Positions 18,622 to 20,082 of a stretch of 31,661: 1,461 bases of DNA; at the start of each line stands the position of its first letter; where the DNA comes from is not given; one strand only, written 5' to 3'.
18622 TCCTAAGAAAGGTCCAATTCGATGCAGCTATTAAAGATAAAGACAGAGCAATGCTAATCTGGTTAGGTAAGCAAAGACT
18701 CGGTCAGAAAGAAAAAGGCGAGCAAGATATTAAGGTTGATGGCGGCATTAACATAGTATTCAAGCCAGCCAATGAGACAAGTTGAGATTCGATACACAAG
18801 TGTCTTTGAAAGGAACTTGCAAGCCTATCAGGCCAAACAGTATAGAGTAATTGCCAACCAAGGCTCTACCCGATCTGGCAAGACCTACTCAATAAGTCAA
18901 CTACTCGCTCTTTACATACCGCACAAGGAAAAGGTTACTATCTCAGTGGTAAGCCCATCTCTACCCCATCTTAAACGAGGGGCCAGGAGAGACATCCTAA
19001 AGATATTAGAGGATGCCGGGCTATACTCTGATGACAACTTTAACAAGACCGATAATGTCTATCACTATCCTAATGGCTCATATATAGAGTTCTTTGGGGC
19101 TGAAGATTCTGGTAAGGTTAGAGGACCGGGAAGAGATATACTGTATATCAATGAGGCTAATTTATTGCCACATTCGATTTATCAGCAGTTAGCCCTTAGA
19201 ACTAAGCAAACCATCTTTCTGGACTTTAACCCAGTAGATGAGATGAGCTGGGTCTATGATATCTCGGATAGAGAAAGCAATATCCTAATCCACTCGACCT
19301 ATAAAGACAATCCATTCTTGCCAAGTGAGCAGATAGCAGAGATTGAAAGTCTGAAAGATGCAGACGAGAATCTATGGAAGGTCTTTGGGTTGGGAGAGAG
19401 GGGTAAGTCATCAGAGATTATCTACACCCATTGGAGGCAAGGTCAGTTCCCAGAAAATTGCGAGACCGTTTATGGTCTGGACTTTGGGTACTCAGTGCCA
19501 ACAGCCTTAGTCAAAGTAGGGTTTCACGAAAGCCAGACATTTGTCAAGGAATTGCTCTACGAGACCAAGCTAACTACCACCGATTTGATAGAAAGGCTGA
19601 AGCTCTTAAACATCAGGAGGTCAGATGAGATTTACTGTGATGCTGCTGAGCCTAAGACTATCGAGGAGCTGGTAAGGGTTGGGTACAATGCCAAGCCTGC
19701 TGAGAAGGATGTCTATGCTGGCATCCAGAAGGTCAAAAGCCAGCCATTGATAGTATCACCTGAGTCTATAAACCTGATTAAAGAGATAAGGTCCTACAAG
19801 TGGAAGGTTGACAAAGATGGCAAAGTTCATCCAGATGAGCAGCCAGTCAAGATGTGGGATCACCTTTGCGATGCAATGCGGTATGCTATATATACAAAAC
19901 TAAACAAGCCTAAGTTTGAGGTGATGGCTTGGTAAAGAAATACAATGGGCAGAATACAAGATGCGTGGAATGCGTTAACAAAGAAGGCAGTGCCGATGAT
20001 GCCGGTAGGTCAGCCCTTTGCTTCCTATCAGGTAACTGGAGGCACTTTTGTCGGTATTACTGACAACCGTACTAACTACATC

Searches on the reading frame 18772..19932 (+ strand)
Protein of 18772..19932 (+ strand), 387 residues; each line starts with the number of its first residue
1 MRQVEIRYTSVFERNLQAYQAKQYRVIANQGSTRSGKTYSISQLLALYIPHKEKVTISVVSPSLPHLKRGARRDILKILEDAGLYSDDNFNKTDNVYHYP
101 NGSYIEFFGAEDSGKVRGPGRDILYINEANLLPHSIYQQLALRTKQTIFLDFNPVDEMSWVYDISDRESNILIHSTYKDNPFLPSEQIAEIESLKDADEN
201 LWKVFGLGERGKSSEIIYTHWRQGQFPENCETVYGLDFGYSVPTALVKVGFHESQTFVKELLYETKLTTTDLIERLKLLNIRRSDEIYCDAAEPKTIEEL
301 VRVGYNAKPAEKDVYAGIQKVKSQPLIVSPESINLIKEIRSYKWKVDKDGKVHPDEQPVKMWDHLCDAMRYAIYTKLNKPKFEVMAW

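Call 35: search_protein_families(library=pfam, proteins=[window:18772-19932:+], max_evalue=0.001)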
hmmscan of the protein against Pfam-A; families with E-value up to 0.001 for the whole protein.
window:18772-19932:+ (387 aa): 3 families
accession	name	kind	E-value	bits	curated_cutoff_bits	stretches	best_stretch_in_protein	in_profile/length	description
PF04466.19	Terminase_3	-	6.2e-17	62.2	23.2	1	30-209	8-201/201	Phage terminase large subunit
PF03237.21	Terminase_6N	-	1.1e-10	42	22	1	31-217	4-207/215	Terminase large subunit, T4likevirus-type, N-terminal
PF17288.8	Terminase_3C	-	5.3e-09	37.1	26.7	1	237-373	1-153/155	Terminase RNAseH like domain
